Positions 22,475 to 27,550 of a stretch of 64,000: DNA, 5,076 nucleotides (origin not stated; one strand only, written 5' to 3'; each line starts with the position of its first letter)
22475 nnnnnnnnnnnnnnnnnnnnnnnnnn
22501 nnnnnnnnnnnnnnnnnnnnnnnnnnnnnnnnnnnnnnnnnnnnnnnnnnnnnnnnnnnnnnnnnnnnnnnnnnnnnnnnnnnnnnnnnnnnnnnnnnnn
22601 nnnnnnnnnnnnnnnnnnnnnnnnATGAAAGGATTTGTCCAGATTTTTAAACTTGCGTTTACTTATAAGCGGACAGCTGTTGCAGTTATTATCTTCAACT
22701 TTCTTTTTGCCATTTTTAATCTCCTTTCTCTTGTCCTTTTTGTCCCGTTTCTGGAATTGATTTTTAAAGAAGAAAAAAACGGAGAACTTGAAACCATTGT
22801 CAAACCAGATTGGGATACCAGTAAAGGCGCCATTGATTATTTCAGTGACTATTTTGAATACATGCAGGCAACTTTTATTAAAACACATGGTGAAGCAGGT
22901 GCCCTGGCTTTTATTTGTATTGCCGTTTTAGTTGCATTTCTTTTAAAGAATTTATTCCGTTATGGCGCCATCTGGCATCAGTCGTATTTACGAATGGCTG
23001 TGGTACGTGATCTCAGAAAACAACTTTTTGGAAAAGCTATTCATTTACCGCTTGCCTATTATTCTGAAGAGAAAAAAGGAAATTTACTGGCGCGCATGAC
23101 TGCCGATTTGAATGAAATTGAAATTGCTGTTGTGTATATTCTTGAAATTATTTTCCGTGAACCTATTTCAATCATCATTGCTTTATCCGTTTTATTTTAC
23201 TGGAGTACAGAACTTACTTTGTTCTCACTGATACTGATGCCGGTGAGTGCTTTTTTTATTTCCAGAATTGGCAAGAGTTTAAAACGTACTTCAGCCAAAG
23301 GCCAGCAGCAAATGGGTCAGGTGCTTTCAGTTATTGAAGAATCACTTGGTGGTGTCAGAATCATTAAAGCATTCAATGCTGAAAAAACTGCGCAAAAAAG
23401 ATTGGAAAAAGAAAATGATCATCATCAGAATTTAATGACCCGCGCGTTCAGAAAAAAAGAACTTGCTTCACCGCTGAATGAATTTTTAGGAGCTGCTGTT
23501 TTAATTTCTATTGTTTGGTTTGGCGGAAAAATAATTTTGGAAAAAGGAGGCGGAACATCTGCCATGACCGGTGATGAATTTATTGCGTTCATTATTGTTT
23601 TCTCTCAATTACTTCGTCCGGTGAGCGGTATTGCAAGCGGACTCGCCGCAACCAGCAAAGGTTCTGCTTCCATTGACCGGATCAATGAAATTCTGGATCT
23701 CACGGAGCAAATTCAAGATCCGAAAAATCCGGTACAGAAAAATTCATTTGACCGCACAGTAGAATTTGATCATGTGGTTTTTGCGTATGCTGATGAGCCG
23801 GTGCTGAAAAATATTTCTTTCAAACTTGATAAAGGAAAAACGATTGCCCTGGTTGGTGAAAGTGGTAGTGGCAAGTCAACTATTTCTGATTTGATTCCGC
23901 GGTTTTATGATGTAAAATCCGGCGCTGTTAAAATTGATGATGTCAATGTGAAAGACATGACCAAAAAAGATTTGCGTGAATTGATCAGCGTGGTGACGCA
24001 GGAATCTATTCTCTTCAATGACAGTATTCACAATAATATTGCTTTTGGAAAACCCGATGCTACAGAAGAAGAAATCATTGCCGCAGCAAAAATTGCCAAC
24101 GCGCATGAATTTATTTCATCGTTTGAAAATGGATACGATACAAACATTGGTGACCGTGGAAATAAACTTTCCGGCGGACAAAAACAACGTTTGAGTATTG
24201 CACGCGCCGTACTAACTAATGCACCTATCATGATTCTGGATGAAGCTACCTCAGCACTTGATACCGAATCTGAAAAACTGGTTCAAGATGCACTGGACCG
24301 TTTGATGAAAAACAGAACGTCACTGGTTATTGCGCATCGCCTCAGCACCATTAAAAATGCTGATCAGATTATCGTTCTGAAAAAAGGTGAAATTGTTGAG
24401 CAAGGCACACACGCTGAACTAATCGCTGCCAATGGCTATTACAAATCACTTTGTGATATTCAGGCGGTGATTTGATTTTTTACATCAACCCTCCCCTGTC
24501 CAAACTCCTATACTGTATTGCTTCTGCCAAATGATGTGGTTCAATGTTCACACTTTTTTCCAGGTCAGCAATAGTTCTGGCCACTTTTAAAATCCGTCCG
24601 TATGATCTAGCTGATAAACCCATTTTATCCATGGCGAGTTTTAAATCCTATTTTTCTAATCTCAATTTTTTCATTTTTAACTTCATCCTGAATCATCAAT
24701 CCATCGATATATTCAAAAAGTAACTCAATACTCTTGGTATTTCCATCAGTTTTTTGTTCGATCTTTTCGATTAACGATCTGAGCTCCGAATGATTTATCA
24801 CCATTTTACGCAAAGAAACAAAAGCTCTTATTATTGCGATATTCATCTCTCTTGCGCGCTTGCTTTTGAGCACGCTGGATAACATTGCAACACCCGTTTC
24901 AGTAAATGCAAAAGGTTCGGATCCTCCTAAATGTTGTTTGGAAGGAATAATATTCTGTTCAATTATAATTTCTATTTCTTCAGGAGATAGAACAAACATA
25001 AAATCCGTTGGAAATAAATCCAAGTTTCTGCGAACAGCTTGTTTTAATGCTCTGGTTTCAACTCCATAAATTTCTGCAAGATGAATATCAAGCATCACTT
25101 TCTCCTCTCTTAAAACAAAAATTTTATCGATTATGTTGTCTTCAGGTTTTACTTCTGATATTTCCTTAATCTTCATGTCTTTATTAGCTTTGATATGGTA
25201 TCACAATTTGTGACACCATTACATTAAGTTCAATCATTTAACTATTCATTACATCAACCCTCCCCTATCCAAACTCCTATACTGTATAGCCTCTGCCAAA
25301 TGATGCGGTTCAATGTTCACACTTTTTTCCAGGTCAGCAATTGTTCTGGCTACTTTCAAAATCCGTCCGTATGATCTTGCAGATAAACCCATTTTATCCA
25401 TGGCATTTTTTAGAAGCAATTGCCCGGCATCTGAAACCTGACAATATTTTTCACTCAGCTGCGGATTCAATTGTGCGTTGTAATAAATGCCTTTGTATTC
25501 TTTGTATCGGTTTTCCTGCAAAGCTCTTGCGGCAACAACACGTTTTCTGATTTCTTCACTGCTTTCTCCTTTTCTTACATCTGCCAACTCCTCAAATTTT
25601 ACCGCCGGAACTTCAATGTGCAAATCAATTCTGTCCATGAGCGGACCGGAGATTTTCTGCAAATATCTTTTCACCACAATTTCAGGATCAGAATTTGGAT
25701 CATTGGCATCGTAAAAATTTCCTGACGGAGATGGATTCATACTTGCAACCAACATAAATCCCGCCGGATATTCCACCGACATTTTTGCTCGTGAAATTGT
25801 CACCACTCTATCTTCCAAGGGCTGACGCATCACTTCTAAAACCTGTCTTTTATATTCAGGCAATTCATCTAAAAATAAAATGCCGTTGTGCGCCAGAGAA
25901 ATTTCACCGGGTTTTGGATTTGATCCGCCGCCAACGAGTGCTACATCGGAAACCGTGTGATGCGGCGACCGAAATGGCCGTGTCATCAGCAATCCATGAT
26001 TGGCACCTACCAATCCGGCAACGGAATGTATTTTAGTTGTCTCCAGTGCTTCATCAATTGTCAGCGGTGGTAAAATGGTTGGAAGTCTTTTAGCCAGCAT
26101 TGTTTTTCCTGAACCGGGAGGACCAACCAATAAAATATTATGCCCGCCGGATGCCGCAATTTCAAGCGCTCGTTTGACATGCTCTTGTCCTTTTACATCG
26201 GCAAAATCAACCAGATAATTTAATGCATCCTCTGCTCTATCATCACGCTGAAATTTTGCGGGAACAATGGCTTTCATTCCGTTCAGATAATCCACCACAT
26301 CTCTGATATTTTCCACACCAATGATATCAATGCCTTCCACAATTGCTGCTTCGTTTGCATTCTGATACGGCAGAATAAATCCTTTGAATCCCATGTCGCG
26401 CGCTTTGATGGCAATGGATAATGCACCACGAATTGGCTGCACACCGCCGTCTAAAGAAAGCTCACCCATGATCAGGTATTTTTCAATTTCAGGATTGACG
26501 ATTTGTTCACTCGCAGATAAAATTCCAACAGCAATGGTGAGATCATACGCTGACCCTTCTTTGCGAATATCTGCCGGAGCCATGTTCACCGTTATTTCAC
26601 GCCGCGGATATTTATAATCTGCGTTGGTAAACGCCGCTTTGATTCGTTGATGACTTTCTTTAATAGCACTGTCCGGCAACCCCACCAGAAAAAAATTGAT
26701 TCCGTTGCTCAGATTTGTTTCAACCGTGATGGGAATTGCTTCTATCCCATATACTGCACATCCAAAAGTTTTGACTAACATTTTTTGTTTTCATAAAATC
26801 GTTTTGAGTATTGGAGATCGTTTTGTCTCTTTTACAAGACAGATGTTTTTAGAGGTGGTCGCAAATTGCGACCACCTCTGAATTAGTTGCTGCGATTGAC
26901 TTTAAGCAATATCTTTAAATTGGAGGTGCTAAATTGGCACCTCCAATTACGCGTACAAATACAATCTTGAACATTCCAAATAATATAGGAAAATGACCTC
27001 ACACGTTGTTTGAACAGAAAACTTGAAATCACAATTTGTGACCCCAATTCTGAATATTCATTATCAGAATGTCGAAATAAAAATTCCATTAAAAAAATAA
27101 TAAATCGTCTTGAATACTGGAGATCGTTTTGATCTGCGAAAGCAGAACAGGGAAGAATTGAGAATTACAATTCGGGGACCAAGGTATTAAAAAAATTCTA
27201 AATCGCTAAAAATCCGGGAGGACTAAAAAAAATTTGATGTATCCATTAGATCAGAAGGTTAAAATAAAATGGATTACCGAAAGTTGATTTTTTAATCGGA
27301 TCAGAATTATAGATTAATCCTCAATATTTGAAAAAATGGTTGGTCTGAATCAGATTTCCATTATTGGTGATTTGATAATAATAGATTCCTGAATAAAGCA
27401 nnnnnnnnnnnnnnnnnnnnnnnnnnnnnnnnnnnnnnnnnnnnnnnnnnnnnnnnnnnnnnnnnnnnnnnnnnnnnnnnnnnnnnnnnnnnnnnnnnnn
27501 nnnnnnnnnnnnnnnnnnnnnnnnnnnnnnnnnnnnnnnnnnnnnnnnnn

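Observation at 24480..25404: ORF6N/KilA-N gene inserted into the 3' end of yifB/comM with a 156-bp duplication whose differences are all synonymous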

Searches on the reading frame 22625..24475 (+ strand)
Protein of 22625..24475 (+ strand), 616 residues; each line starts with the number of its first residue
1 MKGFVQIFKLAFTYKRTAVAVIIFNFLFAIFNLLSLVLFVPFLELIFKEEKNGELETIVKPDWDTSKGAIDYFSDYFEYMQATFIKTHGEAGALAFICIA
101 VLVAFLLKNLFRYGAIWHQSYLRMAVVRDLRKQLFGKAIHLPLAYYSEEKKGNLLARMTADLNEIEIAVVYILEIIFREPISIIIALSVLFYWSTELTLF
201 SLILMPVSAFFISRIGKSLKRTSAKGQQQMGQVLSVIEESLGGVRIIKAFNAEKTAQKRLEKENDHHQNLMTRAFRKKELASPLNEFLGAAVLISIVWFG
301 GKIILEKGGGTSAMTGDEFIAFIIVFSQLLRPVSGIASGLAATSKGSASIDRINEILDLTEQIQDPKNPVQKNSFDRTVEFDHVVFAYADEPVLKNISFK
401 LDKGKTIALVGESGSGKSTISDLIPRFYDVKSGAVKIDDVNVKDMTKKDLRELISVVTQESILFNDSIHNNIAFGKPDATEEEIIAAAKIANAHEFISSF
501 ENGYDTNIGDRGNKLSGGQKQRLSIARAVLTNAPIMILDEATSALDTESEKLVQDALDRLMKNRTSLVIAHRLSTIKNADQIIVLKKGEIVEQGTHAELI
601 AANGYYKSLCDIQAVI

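Call 5: search_protein_families(library=pfam, proteins=[window:22625-24475:+], max_evalue=0.01)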
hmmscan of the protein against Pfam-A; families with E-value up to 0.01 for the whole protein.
window:22625-24475:+ (616 aa): 9 families
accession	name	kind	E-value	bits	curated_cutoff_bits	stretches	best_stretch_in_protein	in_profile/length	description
PF00664.28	ABC_membrane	-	1.4e-39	136.8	28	1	77-333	22-274/274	ABC transporter transmembrane region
PF00005.33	ABC_tran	-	3.5e-32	112.3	25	1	394-543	1-137/137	ABC transporter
PF02463.25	SMC_N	-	1.2e-09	38.4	40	1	406-587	26-213/220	RecF/RecN/SMC N terminal domain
PF03193.22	RsgA_GTPase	-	0.0007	19.9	30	1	377-438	80-140/174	RsgA GTPase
PF06414.18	Zeta_toxin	-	0.0011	18.9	22.3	0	405-445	17-57/199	Zeta toxin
PF13555.12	AAA_29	-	0.0023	18.1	27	1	399-422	17-40/61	P-loop containing region of AAA domain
PF13175.12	AAA_15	-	0.0024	18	32.1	1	394-496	14-114/374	AAA ATPase domain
PF13401.12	AAA_22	-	0.0026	18.5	27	0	405-458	6-58/130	AAA domain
PF20720.3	nSTAND3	-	0.0059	16.8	27.2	0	389-455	2-62/155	Novel STAND NTPase 3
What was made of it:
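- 22625..24475 (+): ABC transporter gene (616 aa). It converges on comM, and its stop codon lies 4 bp from the stop of the displaced comM fragment. This is the resident downstream neighbour. Pfam ABC_membrane and ABC_tran (call 5).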

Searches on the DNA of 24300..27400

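Call 51: search_rna_families(source=window, start=24300, end=27400, threshold=evalue, max_evalue=1)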
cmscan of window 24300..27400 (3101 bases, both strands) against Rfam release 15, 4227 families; matches with E-value up to 1: 1.
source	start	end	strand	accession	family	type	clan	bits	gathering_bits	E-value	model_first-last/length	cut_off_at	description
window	26206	26290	+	RF02085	Yar_1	Gene; lncRNA;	-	20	50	0.36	1-74/74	no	Yellow-achaete intergenic RNA conserved region 1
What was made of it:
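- Tried and rejected: Rfam on 24300-27400: nothing relevant (call 51).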

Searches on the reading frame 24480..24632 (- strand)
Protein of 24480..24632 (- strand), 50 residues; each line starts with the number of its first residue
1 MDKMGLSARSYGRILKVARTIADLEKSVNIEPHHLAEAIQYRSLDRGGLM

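Call 24: find_encoding_contigs(protein=window:24480-24632:-, flank=6000, max_places=10)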
Protein window:24480-24632:- (50 aa): 1 contig read that carries it; 1 place shown.
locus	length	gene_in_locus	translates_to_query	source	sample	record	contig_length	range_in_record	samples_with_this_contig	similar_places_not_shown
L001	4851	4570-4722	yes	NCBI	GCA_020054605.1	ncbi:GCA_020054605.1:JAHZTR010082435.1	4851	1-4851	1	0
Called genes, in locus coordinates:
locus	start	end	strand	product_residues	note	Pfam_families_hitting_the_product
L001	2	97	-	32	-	?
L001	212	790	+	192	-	PF13580:SIS_2, PF01380:SIS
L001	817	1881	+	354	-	PF18962:Por_Secre_tail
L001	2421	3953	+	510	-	PF05362:Lon_C (weak), PF13541:ChlI, PF00493:MCM (faint), PF01078:Mg_chelatase, PF00158:Sigma54_activat (faint), PF07728:AAA_5, PF13335:Mg_chelatase_C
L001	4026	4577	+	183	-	PF10543:ORF6N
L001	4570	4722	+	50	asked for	PF13335:Mg_chelatase_C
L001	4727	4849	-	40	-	?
